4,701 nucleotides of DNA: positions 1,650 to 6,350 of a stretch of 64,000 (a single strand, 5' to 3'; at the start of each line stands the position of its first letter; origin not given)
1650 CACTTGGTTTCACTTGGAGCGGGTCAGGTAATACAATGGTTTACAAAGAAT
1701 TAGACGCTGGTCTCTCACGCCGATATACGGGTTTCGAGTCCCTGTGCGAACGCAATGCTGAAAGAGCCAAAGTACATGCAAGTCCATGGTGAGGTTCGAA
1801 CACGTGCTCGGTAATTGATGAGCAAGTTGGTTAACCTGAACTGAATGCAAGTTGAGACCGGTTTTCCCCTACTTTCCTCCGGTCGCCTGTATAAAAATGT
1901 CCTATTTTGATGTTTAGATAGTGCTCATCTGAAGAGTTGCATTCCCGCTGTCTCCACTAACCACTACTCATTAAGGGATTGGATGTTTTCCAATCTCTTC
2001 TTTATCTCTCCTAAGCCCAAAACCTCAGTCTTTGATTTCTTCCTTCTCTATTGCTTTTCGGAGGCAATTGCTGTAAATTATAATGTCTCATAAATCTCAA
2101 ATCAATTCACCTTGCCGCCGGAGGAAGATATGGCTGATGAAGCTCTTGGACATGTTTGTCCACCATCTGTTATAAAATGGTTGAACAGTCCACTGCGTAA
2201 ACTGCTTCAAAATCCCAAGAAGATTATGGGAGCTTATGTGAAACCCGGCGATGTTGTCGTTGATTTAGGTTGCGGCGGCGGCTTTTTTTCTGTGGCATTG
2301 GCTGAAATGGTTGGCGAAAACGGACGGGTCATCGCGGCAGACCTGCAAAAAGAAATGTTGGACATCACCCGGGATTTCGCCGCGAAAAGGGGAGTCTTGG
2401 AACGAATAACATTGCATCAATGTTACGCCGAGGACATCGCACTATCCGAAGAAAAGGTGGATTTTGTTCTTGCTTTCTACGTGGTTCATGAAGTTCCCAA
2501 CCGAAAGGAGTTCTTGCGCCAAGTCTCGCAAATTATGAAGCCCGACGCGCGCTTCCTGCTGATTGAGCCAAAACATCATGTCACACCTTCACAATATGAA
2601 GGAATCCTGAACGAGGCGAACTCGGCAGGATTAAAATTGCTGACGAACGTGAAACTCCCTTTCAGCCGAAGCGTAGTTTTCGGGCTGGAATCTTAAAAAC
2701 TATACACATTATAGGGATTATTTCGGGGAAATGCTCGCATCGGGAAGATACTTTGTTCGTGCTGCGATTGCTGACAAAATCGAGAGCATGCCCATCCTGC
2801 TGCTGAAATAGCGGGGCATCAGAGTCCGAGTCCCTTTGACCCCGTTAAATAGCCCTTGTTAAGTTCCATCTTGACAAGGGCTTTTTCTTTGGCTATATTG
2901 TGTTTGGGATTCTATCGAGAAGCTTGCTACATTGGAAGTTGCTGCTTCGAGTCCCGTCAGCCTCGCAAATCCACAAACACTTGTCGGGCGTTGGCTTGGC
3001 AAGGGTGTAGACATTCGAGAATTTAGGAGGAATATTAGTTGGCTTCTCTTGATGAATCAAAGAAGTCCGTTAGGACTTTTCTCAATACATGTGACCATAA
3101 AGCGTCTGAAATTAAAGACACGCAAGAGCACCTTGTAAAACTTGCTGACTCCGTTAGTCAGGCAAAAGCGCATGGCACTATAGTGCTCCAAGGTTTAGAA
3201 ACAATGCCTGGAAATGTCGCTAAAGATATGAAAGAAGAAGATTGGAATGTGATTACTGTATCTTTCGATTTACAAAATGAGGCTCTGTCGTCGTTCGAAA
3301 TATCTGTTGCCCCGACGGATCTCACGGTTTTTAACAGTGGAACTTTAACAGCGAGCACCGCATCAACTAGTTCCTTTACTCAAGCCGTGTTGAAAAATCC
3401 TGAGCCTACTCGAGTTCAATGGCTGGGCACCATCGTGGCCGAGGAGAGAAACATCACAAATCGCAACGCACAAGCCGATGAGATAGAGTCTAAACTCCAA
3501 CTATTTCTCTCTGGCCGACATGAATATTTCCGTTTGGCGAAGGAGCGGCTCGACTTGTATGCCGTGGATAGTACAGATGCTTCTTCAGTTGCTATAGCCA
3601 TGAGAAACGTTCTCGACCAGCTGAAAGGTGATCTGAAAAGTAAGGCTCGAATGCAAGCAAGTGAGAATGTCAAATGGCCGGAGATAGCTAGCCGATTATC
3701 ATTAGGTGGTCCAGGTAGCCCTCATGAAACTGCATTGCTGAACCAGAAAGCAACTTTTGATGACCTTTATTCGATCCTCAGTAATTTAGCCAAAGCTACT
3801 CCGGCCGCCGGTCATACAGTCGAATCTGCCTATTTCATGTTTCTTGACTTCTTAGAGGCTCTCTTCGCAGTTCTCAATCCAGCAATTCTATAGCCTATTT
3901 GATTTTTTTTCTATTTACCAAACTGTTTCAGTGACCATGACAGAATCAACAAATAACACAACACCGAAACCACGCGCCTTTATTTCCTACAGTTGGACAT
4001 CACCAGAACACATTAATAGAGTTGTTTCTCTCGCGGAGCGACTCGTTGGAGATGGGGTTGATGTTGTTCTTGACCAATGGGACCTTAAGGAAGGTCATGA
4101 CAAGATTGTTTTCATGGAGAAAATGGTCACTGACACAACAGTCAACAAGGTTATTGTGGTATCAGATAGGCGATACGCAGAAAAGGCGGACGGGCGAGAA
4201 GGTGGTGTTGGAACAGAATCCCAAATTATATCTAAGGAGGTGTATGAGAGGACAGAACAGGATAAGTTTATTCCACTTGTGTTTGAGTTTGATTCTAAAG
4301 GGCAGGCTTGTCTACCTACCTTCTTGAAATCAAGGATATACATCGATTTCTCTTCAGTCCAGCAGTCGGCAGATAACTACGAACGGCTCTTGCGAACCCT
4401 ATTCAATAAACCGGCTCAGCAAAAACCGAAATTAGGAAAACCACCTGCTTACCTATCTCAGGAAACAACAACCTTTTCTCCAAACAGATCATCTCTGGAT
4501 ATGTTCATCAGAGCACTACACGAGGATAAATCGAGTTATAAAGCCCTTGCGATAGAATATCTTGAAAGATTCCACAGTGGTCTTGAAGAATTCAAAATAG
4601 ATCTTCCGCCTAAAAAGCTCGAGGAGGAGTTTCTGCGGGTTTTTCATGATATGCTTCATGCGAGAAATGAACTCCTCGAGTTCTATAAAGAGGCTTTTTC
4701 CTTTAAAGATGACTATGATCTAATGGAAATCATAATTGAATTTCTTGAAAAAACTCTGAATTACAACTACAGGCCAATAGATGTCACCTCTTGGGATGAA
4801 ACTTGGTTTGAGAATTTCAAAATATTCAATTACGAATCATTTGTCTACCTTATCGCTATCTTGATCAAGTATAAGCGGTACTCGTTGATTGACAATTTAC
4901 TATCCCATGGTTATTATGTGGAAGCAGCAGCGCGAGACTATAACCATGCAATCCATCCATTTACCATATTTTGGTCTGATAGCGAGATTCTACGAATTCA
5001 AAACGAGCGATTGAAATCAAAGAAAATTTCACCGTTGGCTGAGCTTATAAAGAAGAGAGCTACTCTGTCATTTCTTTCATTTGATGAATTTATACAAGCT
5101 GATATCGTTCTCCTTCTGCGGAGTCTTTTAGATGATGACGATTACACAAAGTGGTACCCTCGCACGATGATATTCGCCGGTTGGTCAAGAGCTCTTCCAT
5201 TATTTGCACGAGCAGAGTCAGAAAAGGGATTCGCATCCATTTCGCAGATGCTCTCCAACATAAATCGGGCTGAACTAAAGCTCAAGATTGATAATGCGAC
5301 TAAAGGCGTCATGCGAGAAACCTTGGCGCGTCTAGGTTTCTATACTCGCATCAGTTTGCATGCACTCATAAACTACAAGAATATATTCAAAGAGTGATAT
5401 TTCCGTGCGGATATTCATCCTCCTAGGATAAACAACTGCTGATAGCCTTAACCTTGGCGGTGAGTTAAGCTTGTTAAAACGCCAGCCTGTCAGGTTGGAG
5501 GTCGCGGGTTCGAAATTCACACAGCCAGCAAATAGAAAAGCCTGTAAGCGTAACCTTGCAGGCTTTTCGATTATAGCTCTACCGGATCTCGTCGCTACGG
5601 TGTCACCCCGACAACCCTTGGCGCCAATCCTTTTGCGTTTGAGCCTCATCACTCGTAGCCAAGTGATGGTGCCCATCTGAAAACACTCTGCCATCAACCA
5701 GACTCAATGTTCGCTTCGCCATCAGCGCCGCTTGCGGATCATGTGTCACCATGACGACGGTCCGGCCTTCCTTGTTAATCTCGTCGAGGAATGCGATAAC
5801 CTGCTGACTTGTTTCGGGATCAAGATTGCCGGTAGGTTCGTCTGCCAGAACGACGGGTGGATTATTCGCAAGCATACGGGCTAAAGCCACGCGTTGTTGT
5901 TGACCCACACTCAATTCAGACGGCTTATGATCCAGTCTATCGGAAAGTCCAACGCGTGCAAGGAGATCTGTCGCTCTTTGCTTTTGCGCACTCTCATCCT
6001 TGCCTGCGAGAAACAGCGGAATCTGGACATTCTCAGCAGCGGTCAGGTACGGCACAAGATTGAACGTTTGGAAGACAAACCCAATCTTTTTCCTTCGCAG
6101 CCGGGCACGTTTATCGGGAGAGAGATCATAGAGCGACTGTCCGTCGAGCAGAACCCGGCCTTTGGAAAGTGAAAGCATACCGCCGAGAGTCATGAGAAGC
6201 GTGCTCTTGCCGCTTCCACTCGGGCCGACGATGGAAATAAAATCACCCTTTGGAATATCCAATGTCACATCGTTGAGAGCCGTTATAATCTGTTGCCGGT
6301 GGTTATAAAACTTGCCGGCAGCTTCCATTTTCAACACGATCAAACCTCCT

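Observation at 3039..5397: Candidate new two-gene TIR-domain defence cassette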

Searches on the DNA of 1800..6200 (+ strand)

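Call 12: search_rna_families(source=window, start=1800, end=6200, threshold=evalue, max_evalue=10, show_alignments=3)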
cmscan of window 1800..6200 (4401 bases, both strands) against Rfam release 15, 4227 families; matches with E-value up to 10: 4.
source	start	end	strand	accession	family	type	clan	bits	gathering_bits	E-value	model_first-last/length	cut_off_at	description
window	5455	5528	+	RF00005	tRNA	Gene; tRNA;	CL00001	32.7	29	0.0004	1-71/71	no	tRNA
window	5490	5572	+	RF00506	Thr_leader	Cis-reg; leader;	-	26.3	55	0.071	1-118/118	no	Threonine operon leader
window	2839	2886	+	RF02438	SpF51_sRNA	Gene; sRNA;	-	20.2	50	3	1-45/45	no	Streptococcus sRNA SpF51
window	4696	4760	-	RF01962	RMST_1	Gene; lncRNA;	-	16.4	40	1.9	1-61/61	no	Rhabdomyosarcoma 2 associated transcript conserved region 1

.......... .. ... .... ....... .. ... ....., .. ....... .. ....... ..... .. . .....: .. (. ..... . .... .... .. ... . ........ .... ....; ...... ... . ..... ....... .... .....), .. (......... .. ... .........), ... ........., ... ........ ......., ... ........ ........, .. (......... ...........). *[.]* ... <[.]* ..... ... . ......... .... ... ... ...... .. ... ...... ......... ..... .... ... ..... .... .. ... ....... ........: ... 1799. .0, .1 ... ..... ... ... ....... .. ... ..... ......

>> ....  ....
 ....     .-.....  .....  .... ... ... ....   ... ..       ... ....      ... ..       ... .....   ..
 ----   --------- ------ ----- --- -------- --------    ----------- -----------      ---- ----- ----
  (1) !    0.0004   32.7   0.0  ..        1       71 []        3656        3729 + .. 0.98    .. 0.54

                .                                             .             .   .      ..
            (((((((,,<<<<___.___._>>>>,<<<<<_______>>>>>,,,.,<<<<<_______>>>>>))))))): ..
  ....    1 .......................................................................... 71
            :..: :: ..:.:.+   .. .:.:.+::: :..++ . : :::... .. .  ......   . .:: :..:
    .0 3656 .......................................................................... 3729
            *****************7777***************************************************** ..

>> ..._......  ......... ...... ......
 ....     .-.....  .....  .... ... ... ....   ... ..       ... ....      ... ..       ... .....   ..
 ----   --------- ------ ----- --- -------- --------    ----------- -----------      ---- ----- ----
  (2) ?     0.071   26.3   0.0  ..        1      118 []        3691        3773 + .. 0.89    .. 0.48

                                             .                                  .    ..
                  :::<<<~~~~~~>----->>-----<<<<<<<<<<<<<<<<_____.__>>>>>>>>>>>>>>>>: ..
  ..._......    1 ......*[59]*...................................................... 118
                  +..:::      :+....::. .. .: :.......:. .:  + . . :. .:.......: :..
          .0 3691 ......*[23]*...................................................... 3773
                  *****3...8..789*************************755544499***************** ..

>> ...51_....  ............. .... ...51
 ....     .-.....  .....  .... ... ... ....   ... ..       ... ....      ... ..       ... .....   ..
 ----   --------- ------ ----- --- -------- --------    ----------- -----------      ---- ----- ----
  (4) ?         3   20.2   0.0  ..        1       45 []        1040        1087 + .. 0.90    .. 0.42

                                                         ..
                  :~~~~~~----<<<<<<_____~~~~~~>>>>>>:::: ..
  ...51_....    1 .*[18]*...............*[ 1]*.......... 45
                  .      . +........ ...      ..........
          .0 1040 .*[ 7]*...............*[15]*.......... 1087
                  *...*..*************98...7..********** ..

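Call 35: search_rna_families(source=L001, threshold=evalue, max_evalue=10, show_alignments=3)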
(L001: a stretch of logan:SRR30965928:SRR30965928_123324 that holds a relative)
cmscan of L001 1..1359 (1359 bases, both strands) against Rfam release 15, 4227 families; matches with E-value up to 10: 9.
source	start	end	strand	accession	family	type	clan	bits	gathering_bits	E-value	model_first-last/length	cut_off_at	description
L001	223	294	+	RF00005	tRNA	Gene; tRNA;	CL00001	44.1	29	8.8e-08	1-71/71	no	tRNA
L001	1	54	+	RF00005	tRNA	Gene; tRNA;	CL00001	37.1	29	7.8e-06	19-71/71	5'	tRNA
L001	60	142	-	RF04173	MIR847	Gene; miRNA;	-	22.1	184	0.064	1-164/164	no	MIR847 microRNA precursor family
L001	26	98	-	RF03504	mir-9461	Gene; miRNA;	-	21.3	84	0.14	1-80/80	no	mir-9461 microRNA precursor family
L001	67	203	-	RF04157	MIR9486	Gene; miRNA;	-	19.9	100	0.51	1-119/119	no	MIR9486 microRNA precursor family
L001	69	214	-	RF04128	MIR8562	Gene; miRNA;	-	19.4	211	0.81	1-242/242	no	MIR8562 microRNA precursor family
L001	51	151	-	RF03598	MIR6024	Gene; miRNA;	-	18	72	1.9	1-99/99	no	MIR6024 microRNA precursor family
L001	73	131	+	RF03623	mir-1252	Gene; miRNA;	-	17.8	70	8.6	1-65/65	no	mir-1252 microRNA precursor family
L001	69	123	+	RF03881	mir-59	Gene; miRNA;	-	17.5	80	2.3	1-66/66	no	mir-59 microRNA precursor family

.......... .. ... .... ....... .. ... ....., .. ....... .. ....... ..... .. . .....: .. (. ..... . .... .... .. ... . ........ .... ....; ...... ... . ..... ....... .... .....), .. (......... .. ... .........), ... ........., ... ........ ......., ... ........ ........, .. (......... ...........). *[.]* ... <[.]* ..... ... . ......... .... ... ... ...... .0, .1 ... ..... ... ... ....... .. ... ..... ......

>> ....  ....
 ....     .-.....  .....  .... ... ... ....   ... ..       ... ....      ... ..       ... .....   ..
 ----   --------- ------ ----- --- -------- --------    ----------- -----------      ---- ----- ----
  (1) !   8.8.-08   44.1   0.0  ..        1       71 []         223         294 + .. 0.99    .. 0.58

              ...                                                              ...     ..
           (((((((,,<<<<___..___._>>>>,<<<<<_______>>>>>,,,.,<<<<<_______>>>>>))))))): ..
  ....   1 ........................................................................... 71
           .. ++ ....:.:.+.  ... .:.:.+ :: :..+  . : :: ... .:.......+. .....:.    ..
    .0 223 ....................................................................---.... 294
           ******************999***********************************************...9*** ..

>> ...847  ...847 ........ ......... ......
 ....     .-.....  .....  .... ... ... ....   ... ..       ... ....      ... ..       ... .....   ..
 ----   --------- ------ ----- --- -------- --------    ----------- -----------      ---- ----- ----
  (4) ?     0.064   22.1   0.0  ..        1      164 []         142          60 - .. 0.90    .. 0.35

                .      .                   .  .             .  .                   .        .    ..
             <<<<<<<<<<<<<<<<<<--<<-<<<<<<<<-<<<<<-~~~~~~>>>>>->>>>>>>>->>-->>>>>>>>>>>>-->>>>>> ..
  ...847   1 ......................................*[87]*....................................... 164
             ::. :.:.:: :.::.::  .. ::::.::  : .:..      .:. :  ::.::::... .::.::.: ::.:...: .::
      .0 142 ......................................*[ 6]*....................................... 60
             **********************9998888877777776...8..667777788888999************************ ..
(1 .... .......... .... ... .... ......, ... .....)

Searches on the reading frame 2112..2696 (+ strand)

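Call 39: search_protein_families(library=pfam, proteins=[window:2112-2696:+], max_evalue=0.00001)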
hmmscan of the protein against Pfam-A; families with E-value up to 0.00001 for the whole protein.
window:2112-2696:+ (194 aa): 9 families
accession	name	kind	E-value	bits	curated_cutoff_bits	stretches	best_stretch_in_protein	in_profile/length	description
PF13847.12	Methyltransf_31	-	3e-21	76.1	27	1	44-156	2-121/145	Methyltransferase domain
PF13649.12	Methyltransf_25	-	1.2e-18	68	27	1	49-145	1-96/97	Methyltransferase domain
PF08241.18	Methyltransf_11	-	3.1e-18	66.6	21.2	1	50-149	1-94/95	Methyltransferase domain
PF01209.24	Ubie_methyltran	-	2.2e-14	53.8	20.1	1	42-157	44-158/233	ubiE/COQ5 methyltransferase family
PF08242.18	Methyltransf_12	-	1.9e-12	48.2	30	1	50-148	1-98/98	Methyltransferase domain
PF13489.12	Methyltransf_23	-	8.3e-11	42.3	27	1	40-156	17-122/164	Methyltransferase domain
PF06325.19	PrmA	-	4.5e-07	30.1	22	1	39-149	155-257/296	Ribosomal protein L11 methyltransferase (PrmA)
PF01728.25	FtsJ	-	1.8e-06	28.4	24.1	1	42-90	18-65/181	FtsJ-like methyltransferase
PF02353.26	CMAS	-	5.3e-06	26.4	27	1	42-150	59-164/273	Mycolic acid cyclopropane synthetase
